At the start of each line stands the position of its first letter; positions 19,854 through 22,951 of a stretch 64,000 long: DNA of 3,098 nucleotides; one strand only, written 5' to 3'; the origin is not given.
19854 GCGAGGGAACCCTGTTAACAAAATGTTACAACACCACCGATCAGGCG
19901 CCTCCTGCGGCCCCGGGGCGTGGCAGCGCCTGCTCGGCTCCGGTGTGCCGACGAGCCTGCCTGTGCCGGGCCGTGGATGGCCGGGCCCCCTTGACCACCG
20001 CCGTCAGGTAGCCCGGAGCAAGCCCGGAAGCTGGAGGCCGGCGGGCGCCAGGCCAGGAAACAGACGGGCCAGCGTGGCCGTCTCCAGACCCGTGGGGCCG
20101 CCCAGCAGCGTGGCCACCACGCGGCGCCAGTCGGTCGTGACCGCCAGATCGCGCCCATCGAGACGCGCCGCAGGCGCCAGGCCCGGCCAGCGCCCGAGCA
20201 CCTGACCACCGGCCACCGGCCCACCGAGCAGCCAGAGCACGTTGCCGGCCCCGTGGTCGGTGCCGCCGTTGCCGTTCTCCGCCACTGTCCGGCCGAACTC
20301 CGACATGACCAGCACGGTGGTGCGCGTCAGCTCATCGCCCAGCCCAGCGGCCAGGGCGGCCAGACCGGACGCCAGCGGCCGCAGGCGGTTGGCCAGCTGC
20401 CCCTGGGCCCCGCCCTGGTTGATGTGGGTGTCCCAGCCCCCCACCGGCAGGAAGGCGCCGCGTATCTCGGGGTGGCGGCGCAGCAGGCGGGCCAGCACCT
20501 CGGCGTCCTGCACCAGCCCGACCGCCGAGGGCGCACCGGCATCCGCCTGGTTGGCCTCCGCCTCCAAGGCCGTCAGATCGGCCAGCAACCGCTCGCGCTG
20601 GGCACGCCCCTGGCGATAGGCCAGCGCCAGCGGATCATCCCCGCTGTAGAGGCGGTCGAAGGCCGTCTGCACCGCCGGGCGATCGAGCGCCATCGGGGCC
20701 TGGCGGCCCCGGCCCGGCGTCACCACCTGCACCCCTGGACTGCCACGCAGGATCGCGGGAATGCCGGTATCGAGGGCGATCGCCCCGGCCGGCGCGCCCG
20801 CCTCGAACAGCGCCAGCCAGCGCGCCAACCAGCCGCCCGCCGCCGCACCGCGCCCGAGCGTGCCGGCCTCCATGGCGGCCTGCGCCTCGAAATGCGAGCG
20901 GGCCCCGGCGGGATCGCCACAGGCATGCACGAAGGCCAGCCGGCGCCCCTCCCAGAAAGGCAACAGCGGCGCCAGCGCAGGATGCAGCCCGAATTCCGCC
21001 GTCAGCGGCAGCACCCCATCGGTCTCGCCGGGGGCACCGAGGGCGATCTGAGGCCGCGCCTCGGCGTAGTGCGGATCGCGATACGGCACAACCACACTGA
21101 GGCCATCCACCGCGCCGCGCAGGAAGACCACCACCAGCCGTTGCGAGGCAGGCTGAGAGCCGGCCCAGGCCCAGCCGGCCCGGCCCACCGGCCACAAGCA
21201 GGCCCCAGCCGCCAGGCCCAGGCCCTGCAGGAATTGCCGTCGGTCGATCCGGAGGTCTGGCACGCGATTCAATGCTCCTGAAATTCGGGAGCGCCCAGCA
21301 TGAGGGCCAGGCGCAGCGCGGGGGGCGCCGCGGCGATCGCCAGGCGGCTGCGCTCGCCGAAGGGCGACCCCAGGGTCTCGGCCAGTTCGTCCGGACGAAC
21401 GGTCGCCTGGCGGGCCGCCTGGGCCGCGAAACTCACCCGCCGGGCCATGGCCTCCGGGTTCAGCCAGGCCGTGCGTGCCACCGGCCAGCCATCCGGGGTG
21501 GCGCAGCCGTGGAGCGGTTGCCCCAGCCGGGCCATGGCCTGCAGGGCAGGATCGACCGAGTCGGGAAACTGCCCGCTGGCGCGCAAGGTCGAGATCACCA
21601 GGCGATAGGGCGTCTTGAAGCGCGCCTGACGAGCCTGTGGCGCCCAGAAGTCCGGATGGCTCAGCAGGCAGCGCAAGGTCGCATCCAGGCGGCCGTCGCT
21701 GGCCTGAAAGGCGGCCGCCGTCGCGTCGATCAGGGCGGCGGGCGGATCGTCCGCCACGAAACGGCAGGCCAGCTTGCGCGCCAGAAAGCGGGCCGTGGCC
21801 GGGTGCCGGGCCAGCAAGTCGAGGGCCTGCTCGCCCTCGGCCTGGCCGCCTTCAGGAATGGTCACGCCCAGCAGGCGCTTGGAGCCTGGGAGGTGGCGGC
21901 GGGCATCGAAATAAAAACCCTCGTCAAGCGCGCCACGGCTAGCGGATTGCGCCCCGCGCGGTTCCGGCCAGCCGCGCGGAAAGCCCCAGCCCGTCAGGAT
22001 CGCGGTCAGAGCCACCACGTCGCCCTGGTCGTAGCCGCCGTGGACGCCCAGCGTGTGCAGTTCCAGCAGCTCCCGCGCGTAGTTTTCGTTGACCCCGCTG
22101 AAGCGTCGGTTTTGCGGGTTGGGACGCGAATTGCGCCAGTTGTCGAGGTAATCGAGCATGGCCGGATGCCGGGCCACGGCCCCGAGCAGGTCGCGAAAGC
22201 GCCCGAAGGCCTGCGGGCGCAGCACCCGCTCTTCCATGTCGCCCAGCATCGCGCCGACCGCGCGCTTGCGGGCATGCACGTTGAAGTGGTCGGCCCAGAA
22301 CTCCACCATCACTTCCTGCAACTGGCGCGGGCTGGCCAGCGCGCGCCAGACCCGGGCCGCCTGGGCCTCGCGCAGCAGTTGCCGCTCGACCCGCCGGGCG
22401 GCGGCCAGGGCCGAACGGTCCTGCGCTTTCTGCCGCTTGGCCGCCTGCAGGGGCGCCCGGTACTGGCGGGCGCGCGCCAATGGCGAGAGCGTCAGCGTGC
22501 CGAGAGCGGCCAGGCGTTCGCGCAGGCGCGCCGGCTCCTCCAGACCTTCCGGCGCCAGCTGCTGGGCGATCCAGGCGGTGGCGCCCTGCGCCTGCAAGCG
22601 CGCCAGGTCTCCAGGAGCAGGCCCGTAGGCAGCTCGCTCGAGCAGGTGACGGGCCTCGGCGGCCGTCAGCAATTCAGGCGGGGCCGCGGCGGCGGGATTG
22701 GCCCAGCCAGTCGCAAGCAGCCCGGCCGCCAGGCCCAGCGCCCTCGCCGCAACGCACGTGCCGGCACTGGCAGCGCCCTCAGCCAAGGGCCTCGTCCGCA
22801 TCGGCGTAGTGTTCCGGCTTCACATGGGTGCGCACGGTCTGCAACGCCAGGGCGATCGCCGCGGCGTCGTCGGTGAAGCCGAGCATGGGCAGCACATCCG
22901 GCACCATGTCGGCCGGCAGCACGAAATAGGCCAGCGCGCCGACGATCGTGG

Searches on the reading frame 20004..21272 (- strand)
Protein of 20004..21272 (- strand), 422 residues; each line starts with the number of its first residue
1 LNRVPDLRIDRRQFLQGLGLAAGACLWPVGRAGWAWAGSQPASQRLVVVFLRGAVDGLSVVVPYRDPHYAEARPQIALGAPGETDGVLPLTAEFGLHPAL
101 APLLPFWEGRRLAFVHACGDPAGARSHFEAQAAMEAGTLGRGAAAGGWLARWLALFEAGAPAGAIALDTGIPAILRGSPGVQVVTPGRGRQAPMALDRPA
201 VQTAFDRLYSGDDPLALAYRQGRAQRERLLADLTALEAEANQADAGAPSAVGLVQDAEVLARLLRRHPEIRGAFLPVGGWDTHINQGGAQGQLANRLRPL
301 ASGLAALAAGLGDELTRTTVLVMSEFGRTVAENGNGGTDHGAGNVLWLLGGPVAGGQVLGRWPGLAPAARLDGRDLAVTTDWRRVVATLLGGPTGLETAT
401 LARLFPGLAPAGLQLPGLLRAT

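Call 43: search_protein_families(library=pfam, proteins=[window:20004-21272:-], max_evalue=0.00001)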
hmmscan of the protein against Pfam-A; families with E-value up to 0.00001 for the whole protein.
window:20004-21272:- (422 aa): 1 family
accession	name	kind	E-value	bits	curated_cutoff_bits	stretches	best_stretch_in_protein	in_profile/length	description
PF07394.17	DUF1501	-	2.4e-34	119.6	27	1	44-396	2-379/390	Protein of unknown function (DUF1501)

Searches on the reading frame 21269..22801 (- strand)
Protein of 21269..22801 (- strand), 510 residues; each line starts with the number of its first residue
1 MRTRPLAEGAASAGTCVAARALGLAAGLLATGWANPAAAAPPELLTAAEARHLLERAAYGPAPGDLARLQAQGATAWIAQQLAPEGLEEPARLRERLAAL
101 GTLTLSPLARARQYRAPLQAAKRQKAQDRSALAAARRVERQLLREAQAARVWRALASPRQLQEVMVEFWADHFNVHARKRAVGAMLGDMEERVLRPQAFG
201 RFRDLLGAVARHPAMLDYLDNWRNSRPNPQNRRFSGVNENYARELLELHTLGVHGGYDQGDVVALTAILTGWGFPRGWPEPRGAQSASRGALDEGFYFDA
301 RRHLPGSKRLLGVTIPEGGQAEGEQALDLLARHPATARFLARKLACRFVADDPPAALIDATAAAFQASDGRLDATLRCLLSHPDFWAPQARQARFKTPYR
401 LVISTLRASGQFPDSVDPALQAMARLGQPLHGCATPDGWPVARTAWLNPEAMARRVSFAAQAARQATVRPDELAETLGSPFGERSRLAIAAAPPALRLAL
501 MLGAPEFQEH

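Call 43: search_protein_families(library=pfam, proteins=[window:21269-22801:-], max_evalue=0.00001)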
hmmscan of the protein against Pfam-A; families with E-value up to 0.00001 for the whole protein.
window:21269-22801:- (510 aa): 1 family
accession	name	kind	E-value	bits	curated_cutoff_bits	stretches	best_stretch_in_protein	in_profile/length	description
PF08811.16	DUF1800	-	3.5e-129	432.1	26.1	1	52-508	1-418/419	Protein of unknown function (DUF1800)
